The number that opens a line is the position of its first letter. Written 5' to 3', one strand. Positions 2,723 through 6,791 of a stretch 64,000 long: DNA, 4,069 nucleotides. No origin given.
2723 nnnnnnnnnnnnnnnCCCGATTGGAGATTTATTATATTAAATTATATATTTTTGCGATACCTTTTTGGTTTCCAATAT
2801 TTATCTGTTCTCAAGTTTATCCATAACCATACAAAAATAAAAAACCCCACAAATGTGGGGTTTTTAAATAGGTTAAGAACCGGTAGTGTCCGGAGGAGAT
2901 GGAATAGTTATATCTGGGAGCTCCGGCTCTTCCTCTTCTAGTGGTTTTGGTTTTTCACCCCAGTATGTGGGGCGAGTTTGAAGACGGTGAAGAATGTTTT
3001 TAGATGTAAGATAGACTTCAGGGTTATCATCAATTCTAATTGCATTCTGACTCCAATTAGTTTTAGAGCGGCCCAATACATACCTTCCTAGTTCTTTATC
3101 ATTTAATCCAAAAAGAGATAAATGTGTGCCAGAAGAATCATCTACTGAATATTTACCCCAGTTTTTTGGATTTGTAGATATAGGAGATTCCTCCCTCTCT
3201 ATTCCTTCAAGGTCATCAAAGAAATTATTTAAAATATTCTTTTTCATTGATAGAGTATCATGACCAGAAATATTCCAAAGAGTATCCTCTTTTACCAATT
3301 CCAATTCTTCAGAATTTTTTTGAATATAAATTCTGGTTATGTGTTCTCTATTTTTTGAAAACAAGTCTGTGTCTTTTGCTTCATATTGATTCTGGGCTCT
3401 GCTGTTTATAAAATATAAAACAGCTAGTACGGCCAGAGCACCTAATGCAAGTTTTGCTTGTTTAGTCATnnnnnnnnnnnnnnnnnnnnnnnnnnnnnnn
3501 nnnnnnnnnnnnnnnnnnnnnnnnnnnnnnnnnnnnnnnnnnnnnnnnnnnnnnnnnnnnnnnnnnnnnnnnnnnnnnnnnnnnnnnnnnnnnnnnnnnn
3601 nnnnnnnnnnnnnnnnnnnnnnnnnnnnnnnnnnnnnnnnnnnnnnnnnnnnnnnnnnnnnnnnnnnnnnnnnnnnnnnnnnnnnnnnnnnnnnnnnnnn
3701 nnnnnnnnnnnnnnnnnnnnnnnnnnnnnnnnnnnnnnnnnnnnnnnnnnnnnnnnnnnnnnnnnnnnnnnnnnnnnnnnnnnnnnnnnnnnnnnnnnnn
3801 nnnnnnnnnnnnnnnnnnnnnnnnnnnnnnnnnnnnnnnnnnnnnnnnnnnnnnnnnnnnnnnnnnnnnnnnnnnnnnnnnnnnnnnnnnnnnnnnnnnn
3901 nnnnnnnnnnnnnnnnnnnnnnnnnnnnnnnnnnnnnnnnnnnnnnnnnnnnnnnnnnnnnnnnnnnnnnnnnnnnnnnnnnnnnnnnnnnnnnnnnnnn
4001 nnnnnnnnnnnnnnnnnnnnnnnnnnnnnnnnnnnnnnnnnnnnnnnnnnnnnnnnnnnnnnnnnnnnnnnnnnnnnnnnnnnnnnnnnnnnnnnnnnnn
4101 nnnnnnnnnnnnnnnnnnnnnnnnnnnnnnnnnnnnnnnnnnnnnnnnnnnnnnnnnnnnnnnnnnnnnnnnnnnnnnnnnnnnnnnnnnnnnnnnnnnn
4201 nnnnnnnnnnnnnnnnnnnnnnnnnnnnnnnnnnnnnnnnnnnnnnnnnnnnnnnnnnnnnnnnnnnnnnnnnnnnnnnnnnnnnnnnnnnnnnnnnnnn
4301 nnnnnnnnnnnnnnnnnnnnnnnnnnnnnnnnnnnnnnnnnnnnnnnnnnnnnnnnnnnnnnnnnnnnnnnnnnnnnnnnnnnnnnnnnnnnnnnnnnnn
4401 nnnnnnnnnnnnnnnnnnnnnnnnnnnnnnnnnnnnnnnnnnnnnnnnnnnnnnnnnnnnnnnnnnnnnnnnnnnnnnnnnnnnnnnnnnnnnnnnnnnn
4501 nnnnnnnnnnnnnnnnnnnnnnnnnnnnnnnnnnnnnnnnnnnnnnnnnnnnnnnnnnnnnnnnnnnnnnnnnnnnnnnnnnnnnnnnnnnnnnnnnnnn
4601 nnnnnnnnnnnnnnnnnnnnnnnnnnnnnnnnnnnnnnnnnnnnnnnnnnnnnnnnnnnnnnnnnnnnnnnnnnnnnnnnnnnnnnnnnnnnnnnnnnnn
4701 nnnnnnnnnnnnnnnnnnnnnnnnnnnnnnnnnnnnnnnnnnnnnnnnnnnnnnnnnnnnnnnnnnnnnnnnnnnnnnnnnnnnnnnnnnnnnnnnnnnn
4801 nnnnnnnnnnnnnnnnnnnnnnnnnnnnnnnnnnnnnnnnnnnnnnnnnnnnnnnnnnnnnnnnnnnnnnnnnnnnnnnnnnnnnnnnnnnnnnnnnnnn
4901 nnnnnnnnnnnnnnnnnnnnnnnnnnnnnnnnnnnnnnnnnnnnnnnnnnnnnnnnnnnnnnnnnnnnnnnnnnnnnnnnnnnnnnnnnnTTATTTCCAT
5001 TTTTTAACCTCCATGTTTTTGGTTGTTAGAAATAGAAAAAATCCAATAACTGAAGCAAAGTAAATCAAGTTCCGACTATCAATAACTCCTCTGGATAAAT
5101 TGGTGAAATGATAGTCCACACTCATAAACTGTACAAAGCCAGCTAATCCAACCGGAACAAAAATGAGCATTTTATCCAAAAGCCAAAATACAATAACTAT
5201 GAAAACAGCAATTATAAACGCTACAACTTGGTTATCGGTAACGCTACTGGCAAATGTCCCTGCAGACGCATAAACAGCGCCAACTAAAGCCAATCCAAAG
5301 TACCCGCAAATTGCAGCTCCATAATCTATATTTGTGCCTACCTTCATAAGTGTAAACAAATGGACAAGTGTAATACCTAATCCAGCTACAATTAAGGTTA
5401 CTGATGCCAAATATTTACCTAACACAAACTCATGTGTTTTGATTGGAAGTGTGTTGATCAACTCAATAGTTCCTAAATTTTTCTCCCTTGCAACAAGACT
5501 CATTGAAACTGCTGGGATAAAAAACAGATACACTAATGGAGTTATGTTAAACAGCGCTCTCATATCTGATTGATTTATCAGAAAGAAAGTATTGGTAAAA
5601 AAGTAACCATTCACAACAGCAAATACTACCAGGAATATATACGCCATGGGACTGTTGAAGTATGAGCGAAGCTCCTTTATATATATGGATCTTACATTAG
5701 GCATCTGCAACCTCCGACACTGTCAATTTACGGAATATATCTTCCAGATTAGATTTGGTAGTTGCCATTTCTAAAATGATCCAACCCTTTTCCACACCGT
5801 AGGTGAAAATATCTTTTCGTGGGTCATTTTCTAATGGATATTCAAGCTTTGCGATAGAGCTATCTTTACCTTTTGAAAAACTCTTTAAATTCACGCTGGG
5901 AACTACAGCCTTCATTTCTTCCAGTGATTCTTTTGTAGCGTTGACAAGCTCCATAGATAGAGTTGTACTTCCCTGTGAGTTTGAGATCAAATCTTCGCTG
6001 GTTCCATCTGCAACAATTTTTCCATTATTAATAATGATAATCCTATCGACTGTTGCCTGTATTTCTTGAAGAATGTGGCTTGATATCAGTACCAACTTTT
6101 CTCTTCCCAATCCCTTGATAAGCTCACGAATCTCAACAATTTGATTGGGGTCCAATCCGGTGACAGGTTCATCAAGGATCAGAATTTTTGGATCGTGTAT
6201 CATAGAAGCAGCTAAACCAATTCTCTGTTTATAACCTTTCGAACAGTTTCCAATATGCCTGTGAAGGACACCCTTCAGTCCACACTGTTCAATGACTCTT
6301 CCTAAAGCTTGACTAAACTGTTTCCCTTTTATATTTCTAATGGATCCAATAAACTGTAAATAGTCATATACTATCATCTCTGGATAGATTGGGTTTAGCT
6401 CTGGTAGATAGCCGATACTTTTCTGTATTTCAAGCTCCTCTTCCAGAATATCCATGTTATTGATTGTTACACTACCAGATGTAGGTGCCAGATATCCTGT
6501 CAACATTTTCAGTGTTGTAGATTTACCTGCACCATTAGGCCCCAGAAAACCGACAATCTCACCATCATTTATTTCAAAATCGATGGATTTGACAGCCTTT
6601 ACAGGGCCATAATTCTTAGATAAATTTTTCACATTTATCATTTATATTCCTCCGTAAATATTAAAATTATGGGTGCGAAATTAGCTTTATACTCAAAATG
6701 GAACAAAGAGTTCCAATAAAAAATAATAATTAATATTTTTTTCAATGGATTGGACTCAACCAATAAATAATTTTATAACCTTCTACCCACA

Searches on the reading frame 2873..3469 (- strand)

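Call 83: search_protein_families(library=pfam, proteins=[window:2873-3469:-], max_evalue=0.001)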
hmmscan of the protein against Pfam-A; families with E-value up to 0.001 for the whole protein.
window:2873-3469:- (198 aa): 1 family
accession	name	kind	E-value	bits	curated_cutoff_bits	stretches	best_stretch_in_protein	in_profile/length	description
PF14238.11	DUF4340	-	2.1e-08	35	25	1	65-174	1-106/183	Domain of unknown function (DUF4340)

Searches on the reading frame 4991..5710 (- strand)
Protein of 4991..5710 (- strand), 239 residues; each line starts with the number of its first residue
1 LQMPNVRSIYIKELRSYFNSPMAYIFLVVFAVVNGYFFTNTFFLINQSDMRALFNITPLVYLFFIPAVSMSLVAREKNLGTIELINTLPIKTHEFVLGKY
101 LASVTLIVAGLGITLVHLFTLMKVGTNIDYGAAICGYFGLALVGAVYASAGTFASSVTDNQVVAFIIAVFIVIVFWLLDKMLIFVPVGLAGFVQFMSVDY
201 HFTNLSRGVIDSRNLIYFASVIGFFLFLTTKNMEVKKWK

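Call 83: search_protein_families(library=pfam, proteins=[window:4991-5710:-], max_evalue=0.001)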
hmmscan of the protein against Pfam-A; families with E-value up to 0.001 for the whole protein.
window:4991-5710:- (239 aa): 5 families
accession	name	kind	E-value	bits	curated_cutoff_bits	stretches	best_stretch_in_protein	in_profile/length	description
PF12679.13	ABC2_membrane_2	-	3.1e-11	43.5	27.2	1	27-183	21-203/283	ABC-2 family transporter protein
PF12698.13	ABC2_membrane_3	-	6.3e-08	32.5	31.6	1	53-178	164-285/347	ABC-2 family transporter protein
PF13346.12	ABC2_membrane_5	-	5.8e-06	26.4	25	1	39-226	23-190/205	ABC-2 family transporter protein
PF01061.29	ABC2_membrane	-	9.5e-06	25.7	26.9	1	6-179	3-177/211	ABC-2 type transporter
PF12730.13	ABC2_membrane_4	-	0.00026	21.5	27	1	25-174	23-178/179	ABC-2 family transporter protein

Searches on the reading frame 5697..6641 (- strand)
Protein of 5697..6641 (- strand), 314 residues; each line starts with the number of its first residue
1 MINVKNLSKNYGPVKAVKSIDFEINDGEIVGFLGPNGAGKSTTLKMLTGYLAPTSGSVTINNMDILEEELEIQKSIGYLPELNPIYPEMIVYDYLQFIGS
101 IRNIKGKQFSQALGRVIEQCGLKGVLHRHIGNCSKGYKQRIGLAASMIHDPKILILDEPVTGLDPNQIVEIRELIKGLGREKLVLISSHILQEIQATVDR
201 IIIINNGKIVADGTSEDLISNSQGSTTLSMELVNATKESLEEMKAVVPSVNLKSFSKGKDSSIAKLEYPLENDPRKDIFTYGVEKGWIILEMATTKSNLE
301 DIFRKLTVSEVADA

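Call 83: search_protein_families(library=pfam, proteins=[window:5697-6641:-], max_evalue=0.001)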
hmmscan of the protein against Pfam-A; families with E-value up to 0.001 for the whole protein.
window:5697-6641:- (314 aa): 3 families
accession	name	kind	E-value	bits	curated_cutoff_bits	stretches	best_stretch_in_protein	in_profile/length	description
PF00005.33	ABC_tran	-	1.3e-30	107.2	25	1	18-160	2-136/137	ABC transporter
PF13304.12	AAA_21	-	2.9e-09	37.8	27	1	134-190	239-299/304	AAA domain, putative AbiEii toxin, Type IV TA system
PF13476.12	AAA_23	-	0.00031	21.9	27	1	9-52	5-44/201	AAA domain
